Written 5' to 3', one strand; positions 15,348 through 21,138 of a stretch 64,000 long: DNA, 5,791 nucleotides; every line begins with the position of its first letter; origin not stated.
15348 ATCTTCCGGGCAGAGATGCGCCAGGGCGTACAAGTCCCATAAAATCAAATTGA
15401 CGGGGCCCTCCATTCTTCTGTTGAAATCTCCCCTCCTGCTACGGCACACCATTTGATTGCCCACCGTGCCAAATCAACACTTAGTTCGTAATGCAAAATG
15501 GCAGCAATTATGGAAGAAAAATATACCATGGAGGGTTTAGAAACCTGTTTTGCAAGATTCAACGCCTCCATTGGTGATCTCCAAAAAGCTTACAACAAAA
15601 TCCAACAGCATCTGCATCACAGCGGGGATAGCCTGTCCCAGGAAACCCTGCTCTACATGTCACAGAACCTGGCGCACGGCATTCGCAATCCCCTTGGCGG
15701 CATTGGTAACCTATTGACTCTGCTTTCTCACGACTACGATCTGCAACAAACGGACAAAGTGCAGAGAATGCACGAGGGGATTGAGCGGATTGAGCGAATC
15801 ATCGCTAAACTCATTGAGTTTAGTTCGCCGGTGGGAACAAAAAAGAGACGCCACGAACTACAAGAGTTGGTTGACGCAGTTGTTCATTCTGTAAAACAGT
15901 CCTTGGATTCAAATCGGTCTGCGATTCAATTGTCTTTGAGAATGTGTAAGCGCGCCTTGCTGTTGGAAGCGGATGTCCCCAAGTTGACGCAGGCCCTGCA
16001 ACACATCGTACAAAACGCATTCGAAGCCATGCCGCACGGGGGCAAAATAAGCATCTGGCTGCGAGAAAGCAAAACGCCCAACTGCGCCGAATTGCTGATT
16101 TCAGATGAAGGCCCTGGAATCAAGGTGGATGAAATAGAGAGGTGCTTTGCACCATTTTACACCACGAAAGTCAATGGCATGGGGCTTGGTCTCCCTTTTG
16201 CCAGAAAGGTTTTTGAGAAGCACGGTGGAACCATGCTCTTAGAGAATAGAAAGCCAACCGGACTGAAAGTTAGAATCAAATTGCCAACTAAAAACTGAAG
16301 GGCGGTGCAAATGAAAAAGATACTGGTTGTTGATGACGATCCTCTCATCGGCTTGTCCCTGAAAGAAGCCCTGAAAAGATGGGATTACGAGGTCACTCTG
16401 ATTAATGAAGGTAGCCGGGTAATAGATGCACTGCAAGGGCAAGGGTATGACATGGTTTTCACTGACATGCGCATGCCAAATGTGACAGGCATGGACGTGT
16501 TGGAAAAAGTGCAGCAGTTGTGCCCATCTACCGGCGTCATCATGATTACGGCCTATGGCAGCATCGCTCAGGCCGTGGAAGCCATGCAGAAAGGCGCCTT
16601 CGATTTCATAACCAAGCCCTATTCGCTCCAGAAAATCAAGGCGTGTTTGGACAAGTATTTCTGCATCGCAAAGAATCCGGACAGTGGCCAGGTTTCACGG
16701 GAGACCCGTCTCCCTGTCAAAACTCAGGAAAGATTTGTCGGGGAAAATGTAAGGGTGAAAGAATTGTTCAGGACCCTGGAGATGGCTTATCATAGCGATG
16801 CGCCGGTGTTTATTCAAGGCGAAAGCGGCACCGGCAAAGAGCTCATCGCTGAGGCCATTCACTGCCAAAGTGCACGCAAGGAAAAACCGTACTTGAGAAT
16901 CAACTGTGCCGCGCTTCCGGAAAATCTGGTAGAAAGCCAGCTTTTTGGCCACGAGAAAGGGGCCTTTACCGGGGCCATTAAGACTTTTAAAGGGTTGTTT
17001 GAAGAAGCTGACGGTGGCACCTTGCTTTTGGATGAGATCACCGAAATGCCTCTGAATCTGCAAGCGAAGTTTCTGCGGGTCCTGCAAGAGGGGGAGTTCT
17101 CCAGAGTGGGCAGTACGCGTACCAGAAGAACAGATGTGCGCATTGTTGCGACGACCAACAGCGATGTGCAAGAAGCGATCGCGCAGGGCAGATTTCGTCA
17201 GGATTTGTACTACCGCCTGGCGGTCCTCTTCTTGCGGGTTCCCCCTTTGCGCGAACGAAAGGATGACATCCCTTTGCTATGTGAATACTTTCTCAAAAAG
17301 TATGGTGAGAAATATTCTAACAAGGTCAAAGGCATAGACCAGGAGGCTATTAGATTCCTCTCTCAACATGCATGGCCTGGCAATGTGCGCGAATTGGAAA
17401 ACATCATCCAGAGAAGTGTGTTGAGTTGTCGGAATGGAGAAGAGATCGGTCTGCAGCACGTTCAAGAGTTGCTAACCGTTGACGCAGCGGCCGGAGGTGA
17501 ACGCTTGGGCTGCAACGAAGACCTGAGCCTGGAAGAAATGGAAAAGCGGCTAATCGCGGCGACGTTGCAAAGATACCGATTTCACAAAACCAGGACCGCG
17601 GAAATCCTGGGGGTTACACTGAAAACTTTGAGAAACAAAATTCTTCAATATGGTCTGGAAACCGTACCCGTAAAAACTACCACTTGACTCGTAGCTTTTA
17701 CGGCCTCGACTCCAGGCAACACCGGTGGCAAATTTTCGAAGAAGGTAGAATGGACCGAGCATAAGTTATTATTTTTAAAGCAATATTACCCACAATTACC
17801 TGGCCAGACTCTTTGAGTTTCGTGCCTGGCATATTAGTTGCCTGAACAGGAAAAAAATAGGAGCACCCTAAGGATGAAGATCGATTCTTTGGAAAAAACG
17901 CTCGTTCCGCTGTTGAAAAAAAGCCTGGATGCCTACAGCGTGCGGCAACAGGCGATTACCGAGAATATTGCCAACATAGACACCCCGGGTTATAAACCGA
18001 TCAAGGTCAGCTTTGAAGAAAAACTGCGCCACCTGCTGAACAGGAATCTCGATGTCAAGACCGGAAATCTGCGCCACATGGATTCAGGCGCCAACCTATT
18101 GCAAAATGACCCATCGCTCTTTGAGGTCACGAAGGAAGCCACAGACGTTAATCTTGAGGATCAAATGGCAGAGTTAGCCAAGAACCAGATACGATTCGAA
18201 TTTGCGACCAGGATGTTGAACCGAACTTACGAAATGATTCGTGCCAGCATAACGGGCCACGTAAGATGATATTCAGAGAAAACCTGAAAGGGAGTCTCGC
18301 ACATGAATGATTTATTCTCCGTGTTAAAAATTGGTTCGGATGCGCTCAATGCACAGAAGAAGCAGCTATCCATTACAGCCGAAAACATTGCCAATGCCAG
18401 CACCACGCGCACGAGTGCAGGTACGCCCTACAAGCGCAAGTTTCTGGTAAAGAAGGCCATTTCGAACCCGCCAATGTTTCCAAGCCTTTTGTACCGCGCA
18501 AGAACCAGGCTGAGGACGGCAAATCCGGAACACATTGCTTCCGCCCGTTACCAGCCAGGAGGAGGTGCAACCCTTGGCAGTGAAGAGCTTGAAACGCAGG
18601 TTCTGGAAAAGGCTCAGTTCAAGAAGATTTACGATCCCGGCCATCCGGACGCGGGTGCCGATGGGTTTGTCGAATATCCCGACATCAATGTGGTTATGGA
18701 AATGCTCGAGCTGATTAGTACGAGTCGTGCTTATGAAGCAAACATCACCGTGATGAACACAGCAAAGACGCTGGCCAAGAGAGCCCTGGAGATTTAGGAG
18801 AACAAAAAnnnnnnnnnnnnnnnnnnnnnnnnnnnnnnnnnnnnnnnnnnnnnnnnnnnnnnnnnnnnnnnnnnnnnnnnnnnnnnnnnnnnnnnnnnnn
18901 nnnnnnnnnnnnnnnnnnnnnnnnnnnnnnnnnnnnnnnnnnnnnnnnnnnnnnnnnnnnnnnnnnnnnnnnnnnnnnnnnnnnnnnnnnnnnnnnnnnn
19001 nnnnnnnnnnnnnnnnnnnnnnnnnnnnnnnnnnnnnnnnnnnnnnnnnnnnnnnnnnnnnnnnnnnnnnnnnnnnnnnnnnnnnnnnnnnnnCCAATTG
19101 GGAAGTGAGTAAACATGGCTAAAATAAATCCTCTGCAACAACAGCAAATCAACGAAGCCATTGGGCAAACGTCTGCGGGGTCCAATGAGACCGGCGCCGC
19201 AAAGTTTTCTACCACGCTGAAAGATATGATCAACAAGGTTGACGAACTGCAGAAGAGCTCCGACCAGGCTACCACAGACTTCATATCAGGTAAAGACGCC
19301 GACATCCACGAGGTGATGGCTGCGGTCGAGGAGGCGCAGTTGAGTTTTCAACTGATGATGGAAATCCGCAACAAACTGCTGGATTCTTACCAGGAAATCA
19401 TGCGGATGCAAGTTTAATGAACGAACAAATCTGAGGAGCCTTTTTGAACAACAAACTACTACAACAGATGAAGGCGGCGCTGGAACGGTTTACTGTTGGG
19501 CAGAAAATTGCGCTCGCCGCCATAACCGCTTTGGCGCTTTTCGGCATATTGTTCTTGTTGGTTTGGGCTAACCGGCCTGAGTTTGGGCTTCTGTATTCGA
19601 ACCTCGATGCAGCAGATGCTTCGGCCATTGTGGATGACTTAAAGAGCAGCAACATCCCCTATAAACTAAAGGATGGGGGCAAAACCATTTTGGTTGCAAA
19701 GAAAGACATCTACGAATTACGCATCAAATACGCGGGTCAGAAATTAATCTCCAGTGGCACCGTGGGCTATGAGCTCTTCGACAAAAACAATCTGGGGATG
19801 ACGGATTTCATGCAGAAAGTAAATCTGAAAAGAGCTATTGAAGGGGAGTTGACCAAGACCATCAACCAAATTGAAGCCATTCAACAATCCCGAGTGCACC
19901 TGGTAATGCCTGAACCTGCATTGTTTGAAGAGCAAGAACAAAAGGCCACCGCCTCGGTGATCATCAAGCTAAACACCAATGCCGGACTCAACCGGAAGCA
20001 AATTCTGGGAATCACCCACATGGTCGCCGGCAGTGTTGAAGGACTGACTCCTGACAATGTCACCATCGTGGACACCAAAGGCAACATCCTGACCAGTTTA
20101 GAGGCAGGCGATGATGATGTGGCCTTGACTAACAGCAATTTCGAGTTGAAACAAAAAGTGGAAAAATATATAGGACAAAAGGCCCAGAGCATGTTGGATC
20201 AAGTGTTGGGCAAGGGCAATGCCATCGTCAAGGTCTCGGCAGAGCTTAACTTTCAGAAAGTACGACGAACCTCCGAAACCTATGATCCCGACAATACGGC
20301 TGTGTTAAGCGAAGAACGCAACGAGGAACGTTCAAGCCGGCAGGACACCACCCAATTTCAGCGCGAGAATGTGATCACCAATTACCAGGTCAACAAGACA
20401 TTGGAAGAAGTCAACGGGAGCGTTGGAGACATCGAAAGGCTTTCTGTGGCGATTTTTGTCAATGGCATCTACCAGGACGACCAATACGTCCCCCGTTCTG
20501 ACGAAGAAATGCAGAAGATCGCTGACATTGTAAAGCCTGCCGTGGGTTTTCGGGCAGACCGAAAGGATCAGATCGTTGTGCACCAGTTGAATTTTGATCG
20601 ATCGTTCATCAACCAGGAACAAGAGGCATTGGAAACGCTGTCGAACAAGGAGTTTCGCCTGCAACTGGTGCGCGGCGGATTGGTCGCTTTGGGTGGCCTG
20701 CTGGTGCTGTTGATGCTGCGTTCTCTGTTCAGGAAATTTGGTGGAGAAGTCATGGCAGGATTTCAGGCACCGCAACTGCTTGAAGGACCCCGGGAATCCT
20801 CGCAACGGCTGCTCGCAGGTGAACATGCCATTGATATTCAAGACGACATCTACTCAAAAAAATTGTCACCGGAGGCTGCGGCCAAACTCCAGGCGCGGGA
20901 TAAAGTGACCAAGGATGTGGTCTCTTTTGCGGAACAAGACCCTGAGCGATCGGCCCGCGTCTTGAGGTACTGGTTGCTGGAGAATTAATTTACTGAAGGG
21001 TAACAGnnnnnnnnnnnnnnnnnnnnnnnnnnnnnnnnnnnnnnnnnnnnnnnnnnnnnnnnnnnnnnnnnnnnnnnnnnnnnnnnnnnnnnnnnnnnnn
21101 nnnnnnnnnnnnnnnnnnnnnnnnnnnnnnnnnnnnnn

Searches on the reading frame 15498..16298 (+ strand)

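Call 40: search_protein_families(library=pfam, proteins=[window:15498-16298:+], max_evalue=0.00001)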
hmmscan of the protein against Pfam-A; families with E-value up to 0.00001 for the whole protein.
window:15498-16298:+ (266 aa): 2 families
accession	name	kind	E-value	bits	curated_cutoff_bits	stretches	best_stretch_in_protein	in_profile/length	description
PF02518.31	HATPase_c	-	8.4e-22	78.2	26.4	1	159-265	2-110/111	Histidine kinase-, DNA gyrase B-, and HSP90-like ATPase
PF00512.31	HisKA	-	4.2e-10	40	26.9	1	54-110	5-62/66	His Kinase A (phospho-acceptor) domain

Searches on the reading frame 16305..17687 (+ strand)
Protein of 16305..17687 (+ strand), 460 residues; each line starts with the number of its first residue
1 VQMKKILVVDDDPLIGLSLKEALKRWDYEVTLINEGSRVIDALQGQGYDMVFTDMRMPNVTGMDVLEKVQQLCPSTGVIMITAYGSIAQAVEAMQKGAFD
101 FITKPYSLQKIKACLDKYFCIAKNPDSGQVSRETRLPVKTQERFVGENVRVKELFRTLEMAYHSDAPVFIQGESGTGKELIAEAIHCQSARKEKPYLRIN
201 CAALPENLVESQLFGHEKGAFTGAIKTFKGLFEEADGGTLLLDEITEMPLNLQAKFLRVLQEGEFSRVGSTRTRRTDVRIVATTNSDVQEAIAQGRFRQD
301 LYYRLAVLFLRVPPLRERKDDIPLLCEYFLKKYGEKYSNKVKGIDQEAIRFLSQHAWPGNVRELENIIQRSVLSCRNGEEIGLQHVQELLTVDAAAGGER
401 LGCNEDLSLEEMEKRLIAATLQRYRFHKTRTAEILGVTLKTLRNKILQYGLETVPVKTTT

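Call 40: search_protein_families(library=pfam, proteins=[window:16305-17687:+], max_evalue=0.00001)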
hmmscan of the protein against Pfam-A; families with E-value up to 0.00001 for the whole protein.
window:16305-17687:+ (460 aa): 6 families
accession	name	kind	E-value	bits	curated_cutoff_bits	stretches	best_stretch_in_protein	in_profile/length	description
PF00158.32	Sigma54_activat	-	5.9e-69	231.5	20.2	1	145-309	2-166/168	Sigma-54 interaction domain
PF00072.30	Response_reg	-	1.9e-28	99.3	30.2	1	6-114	1-109/111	Response regulator receiver domain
PF25601.1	AAA_lid_14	-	5.1e-25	87.5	27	1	316-391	1-75/87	AAA+ ATPase lid domain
PF14532.12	Sigma54_activ_2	-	1.1e-24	87.7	25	1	145-315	1-138/138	Sigma-54 interaction domain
PF02954.25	HTH_8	-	1.6e-11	44.1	22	1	408-449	1-42/42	Bacterial regulatory protein, Fis family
PF07728.20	AAA_5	-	5.1e-07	30.2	22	1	167-286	1-123/139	AAA domain (dynein-related subfamily)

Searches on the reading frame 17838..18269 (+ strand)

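Call 47: search_protein_families(library=pfam, proteins=[window:17838-18269:+], max_evalue=0.1)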
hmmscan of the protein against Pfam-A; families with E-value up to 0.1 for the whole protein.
window:17838-18269:+ (143 aa): 3 families
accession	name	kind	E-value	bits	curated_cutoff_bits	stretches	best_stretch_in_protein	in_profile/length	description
PF00460.25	Flg_bb_rod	-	6e-06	26.6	20.7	1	32-53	10-31/31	Flagella basal body rod protein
PF06429.18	Flg_bbr_C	-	0.009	16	23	1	100-137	6-43/46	Flagellar basal body rod FlgEFG protein C-terminal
PF24617.1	POF1B_HlH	-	0.032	15.1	27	1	59-127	3-72/84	POF1B helix-loop-helix domain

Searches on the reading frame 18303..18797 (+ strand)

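Call 40: search_protein_families(library=pfam, proteins=[window:18303-18797:+], max_evalue=0.00001)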
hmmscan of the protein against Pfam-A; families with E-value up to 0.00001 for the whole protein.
window:18303-18797:+ (164 aa): 2 families
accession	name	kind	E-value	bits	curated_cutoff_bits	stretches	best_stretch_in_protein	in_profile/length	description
PF06429.18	Flg_bbr_C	-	2.5e-12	46.6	23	1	120-163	2-45/46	Flagellar basal body rod FlgEFG protein C-terminal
PF00460.25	Flg_bb_rod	-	3.5e-07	30.5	20.7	1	9-35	2-28/31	Flagella basal body rod protein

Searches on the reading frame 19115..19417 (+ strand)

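Call 47: search_protein_families(library=pfam, proteins=[window:19115-19417:+], max_evalue=0.1)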
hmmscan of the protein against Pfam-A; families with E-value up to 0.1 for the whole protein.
window:19115-19417:+ (100 aa): 1 family
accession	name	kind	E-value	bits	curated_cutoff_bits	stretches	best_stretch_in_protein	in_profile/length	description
PF02049.23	FliE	-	1.9e-29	102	22.4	1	17-100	6-89/89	Flagellar hook-basal body complex protein FliE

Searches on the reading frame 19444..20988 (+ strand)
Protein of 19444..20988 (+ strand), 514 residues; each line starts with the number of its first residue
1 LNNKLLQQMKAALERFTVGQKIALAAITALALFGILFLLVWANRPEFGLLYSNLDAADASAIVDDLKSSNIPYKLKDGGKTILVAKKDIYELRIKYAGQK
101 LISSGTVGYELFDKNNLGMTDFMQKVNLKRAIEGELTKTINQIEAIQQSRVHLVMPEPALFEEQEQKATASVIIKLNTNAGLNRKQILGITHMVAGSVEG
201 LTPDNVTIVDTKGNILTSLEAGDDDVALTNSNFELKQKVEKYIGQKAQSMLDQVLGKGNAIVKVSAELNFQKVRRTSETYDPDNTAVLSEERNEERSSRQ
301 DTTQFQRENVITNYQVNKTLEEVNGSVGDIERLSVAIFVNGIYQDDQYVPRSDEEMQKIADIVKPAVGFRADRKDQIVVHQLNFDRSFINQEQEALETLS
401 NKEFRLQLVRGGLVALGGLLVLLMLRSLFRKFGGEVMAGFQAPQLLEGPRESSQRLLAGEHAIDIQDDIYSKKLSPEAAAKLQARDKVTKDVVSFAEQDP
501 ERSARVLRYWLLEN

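Call 40: search_protein_families(library=pfam, proteins=[window:19444-20988:+], max_evalue=0.00001)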
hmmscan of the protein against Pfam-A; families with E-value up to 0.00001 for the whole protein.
window:19444-20988:+ (514 aa): 2 families
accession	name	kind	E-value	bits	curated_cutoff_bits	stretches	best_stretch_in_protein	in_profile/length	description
PF01514.23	YscJ_FliF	-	1.6e-64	217.5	24.4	1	43-217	2-178/179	Secretory protein of YscJ/FliF family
PF08345.17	YscJ_FliF_C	-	4.4e-32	112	23.8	1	251-384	1-147/147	Flagellar M-ring protein C-terminal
